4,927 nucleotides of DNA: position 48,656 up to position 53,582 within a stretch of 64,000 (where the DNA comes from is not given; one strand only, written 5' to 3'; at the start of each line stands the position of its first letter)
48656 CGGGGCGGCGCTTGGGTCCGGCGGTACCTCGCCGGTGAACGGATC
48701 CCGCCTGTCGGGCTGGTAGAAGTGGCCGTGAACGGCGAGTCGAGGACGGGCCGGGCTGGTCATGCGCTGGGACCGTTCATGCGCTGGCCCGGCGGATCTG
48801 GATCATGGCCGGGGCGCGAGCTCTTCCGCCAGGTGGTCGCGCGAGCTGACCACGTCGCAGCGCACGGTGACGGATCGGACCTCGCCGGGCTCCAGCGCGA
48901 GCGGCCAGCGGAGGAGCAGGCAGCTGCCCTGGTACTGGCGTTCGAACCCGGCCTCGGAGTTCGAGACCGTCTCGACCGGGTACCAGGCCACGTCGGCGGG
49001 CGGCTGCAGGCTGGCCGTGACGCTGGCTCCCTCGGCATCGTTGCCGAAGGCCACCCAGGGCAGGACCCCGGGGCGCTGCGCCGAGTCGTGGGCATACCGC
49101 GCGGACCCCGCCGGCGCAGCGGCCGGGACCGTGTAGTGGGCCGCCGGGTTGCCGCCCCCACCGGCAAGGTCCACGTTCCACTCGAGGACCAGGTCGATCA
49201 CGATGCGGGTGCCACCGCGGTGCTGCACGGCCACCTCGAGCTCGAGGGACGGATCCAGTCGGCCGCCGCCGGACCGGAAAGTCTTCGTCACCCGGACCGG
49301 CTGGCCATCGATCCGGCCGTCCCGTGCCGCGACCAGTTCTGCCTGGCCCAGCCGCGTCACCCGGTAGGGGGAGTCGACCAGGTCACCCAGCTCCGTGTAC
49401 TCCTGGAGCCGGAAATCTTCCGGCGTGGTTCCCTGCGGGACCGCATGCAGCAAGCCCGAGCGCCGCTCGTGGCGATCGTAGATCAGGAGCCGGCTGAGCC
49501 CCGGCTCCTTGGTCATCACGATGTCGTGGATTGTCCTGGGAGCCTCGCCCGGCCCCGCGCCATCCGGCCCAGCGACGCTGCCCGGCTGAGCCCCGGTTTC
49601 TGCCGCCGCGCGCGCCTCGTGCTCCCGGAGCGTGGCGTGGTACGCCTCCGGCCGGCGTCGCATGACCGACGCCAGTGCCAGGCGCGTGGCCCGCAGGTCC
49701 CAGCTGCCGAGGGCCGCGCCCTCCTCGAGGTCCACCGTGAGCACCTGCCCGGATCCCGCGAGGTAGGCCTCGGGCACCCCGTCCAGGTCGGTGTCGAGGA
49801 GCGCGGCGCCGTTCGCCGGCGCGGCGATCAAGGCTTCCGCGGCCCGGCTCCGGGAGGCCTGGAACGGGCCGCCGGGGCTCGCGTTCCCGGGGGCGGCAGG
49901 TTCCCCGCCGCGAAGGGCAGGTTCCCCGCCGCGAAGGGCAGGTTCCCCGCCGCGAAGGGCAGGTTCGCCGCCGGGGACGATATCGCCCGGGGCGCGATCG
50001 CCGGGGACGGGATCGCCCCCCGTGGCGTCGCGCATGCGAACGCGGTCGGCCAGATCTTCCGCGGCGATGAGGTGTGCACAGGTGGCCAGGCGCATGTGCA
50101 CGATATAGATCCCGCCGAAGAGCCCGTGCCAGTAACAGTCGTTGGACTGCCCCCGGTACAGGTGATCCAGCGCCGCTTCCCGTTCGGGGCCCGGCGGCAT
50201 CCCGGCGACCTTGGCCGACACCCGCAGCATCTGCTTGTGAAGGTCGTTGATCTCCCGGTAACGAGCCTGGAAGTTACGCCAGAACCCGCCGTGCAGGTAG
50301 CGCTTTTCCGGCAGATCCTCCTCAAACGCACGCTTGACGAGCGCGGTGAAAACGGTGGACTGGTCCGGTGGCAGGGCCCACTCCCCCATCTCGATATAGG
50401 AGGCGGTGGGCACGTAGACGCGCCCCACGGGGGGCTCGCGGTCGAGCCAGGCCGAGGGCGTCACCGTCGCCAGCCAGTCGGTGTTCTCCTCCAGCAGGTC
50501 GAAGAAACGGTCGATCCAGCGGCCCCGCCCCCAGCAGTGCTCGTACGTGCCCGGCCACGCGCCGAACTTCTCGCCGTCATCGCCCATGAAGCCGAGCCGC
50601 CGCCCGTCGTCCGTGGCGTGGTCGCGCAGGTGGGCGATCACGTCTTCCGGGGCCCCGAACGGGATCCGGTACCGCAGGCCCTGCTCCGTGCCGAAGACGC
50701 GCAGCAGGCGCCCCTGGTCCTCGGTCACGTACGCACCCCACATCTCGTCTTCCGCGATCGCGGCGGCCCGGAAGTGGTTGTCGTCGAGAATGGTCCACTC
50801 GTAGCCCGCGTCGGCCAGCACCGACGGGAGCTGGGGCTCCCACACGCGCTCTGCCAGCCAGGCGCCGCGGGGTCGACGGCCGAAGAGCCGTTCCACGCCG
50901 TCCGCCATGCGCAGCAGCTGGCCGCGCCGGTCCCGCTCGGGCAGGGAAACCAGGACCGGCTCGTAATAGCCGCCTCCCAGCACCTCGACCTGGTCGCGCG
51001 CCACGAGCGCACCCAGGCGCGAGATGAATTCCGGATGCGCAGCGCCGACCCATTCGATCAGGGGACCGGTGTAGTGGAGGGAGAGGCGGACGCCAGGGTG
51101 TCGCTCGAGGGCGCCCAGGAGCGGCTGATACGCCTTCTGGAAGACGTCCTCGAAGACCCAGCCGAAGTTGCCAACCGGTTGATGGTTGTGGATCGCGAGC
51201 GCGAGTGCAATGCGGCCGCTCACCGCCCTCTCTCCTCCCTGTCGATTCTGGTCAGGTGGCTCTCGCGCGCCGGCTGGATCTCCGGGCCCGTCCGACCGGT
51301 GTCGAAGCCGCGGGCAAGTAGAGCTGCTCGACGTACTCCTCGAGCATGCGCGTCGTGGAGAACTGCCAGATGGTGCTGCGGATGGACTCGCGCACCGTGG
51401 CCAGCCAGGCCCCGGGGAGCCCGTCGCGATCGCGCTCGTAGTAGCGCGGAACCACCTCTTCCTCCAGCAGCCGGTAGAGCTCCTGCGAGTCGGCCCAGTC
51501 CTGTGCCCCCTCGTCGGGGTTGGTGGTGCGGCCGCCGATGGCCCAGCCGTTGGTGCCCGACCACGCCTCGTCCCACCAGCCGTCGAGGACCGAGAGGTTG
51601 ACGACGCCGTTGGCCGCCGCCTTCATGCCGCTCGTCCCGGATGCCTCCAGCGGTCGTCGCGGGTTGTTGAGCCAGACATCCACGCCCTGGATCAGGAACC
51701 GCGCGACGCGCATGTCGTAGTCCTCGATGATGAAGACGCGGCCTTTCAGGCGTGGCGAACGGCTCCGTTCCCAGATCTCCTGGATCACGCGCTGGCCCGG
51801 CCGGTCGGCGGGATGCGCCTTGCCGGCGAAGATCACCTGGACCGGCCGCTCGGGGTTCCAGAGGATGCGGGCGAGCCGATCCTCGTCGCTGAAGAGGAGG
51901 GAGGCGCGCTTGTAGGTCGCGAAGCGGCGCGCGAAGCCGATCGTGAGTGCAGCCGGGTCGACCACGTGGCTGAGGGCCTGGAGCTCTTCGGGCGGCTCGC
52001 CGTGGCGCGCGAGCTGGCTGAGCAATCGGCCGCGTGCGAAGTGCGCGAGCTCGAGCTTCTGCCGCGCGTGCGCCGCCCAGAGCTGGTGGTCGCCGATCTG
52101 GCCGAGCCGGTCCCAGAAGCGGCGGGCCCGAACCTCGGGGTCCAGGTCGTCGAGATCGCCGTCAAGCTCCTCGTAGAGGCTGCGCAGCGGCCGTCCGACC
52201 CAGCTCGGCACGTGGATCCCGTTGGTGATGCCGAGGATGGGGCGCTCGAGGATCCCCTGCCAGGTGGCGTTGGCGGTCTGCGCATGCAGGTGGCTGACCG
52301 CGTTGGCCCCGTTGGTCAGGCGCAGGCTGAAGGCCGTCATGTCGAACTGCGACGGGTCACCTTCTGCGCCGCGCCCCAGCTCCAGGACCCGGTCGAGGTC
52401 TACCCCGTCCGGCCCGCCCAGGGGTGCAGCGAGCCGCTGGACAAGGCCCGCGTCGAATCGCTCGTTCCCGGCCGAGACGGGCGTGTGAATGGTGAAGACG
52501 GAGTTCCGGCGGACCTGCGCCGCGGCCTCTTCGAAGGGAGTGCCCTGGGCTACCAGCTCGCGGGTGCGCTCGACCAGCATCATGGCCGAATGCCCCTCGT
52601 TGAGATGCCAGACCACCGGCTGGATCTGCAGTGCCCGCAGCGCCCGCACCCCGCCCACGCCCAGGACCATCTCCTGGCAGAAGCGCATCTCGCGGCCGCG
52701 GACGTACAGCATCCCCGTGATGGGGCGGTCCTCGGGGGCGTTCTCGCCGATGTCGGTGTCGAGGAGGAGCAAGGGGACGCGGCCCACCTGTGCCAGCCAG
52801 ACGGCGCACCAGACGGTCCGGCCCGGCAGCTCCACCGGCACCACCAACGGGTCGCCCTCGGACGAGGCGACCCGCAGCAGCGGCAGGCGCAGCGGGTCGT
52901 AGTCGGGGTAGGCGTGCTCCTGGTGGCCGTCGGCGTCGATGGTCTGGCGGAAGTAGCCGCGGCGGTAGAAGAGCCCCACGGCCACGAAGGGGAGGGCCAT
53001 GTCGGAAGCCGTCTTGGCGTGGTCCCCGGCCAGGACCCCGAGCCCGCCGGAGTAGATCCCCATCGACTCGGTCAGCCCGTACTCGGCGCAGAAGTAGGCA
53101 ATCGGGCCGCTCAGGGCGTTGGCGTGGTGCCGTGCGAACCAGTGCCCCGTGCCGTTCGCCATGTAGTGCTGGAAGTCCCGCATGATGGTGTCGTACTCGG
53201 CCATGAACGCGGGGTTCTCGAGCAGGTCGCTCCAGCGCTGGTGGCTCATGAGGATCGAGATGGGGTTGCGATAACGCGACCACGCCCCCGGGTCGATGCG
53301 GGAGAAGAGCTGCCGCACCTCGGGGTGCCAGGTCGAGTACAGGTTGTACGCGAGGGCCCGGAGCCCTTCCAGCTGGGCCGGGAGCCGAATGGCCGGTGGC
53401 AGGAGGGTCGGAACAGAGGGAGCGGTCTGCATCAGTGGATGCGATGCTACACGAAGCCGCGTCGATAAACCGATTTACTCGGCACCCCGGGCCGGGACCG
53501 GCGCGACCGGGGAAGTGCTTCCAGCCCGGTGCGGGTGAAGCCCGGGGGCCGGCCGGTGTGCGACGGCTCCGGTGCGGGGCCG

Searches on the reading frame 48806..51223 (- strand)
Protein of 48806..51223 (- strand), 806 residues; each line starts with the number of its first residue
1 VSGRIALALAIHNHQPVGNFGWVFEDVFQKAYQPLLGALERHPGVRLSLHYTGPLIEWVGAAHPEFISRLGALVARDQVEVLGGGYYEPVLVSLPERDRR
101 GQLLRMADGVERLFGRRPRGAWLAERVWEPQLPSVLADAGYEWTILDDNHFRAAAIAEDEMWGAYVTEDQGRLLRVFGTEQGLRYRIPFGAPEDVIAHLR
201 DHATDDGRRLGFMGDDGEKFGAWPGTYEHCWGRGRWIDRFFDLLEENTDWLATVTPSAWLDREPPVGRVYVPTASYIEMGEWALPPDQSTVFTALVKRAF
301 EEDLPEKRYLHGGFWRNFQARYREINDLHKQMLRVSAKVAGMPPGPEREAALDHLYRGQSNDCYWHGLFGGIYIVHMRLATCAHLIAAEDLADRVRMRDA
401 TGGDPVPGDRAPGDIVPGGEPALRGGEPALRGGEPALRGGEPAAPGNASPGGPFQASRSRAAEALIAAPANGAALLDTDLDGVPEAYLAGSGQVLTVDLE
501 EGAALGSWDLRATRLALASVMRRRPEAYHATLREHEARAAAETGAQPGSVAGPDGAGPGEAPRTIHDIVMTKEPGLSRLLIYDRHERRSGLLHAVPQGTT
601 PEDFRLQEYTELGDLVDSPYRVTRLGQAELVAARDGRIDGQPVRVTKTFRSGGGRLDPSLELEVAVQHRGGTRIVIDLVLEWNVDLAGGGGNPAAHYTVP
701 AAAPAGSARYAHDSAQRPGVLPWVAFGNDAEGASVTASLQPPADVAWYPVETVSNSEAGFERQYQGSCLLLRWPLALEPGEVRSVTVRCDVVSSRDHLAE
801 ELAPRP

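Call 29: search_protein_families(library=pfam, proteins=[window:48806-51223:-], max_evalue=0.001)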
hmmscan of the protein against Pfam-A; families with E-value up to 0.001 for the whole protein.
window:48806-51223:- (806 aa): 3 families
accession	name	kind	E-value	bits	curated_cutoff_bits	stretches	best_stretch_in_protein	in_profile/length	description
PF03065.20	Glyco_hydro_57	-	2.2e-40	139.3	21.2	1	9-272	2-291/291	Glycosyl hydrolase family 57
PF09095.17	AmyA-gluTrfs_C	-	2.9e-37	129.2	22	1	477-778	1-275/284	Alpha-amylase/4-alpha-glucanotransferase, C-terminal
PF09094.16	AmyA-A_glucT_m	-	4.4e-28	97.9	27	1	313-391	1-79/80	Alpha-amylase/4-alpha-glucanotransferase, middle domain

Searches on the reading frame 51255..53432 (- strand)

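Call 29: search_protein_families(library=pfam, proteins=[window:51255-53432:-], max_evalue=0.001)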
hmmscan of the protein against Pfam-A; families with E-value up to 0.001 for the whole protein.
window:51255-53432:- (726 aa): 2 families
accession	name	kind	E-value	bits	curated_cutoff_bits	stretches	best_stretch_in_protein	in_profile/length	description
PF11897.13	DUF3417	-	1.1e-27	97.1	25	1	17-124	1-109/109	Protein of unknown function (DUF3417)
PF00343.26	Phosphorylase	-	3.3e-18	65.8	27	1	500-618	451-579/713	Carbohydrate phosphorylase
